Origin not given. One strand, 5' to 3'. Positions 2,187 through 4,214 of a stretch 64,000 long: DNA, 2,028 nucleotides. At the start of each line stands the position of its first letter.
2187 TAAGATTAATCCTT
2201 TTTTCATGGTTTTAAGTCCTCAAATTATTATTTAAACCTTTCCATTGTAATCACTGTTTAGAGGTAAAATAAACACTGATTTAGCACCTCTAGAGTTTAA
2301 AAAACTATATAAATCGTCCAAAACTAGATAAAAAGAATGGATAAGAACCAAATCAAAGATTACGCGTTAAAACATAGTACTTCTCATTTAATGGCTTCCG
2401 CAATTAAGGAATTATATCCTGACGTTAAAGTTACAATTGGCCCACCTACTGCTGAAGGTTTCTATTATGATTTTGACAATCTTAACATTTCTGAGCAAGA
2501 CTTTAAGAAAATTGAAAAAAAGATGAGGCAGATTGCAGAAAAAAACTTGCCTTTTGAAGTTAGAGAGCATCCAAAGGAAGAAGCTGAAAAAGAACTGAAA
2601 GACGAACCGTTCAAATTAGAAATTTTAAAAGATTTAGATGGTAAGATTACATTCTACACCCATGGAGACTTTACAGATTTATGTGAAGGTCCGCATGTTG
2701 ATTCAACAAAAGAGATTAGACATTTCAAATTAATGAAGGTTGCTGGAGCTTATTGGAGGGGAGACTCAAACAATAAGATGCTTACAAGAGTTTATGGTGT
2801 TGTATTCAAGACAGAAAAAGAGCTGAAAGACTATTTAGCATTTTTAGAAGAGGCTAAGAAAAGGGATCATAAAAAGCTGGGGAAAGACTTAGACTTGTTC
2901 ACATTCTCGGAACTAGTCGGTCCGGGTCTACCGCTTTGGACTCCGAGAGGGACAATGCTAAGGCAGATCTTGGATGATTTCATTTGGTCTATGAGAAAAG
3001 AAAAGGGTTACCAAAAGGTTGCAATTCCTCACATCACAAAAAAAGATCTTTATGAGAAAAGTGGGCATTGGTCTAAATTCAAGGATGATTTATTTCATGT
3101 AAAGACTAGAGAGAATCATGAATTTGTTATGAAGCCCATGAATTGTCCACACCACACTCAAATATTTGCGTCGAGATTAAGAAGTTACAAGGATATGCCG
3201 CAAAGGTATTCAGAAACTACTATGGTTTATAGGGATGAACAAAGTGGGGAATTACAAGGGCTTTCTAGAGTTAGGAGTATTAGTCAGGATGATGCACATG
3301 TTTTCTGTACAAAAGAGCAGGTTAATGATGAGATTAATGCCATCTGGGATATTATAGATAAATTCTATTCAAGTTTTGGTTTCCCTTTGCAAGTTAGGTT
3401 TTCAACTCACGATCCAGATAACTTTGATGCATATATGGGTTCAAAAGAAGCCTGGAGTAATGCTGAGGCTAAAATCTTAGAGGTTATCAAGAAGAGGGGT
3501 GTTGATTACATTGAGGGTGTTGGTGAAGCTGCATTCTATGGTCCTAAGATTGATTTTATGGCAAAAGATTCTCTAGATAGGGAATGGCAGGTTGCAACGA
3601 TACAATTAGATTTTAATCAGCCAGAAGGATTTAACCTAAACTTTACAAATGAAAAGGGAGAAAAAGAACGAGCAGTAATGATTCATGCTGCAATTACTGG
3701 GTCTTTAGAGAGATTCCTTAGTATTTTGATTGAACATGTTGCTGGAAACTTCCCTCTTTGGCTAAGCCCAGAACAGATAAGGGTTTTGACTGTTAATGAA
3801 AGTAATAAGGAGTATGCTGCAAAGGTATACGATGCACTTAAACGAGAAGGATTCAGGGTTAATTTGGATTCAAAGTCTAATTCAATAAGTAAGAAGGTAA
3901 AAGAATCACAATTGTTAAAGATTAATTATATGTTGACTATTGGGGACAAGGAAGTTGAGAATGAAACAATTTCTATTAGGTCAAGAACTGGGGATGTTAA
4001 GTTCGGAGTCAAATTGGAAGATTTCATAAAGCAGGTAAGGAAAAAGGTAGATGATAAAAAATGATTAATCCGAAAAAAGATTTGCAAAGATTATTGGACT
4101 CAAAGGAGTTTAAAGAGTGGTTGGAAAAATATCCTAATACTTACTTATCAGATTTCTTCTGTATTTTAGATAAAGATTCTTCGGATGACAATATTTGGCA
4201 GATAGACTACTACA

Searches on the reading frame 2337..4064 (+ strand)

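Call 28: search_protein_families(library=ncbifam, proteins=[window:2337-4064:+], max_evalue=0.00001)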
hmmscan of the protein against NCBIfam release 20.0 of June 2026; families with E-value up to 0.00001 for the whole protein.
window:2337-4064:+ (575 aa): 13 families
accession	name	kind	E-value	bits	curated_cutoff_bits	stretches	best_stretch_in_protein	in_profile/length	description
TIGR00418.1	thrS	equivalog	4e-206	686.3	383.65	1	12-570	1-564/565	threonine--tRNA ligase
NF003068.0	PRK03991.1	equivalog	1.1e-65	222.1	484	1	171-573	192-594/613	threonine--tRNA ligase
NF006625.0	PRK09194.1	equivalog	1.3e-29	103.5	558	2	194-329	35-169/559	proline--tRNA ligase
NF008979.1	PRK12325.1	exception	1.6e-24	86.6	550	2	197-331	38-172/437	proline--tRNA ligase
TIGR00408.1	proS_fam_I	equivalog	9e-24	84.2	437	2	197-353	29-191/475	proline--tRNA ligase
TIGR00409.1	proS_fam_II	equivalog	2.5e-22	79.5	306.7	2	197-349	38-190/568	proline--tRNA ligase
TIGR00442.1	hisS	equivalog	4.4e-15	55.6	286.75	1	477-550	323-396/406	histidine--tRNA ligase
TIGR00389.1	glyS_dimeric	equivalog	2.1e-13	49.7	243.3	1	471-569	464-563/565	glycine--tRNA ligase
NF003211.1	PRK04173.1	equivalog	4.7e-13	48.8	312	0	472-561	358-448/454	glycine--tRNA ligase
NF011500.0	PRK14938.1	equivalog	1.1e-12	47.7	362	1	468-570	264-366/387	Ser-tRNA(Thr) hydrolase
TIGR00414.1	serS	equivalog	1.8e-10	40.4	301.65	1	172-359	136-327/418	serine--tRNA ligase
NF040865.1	a_tRNA_ed_AlaXM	equivalog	2.1e-09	37.4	300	1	13-136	98-220/234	alanyl-tRNA editing protein AlaXM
TIGR00344.1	alaS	equivalog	1.5e-07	30.1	457.05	1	6-137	550-680/847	alanine--tRNA ligase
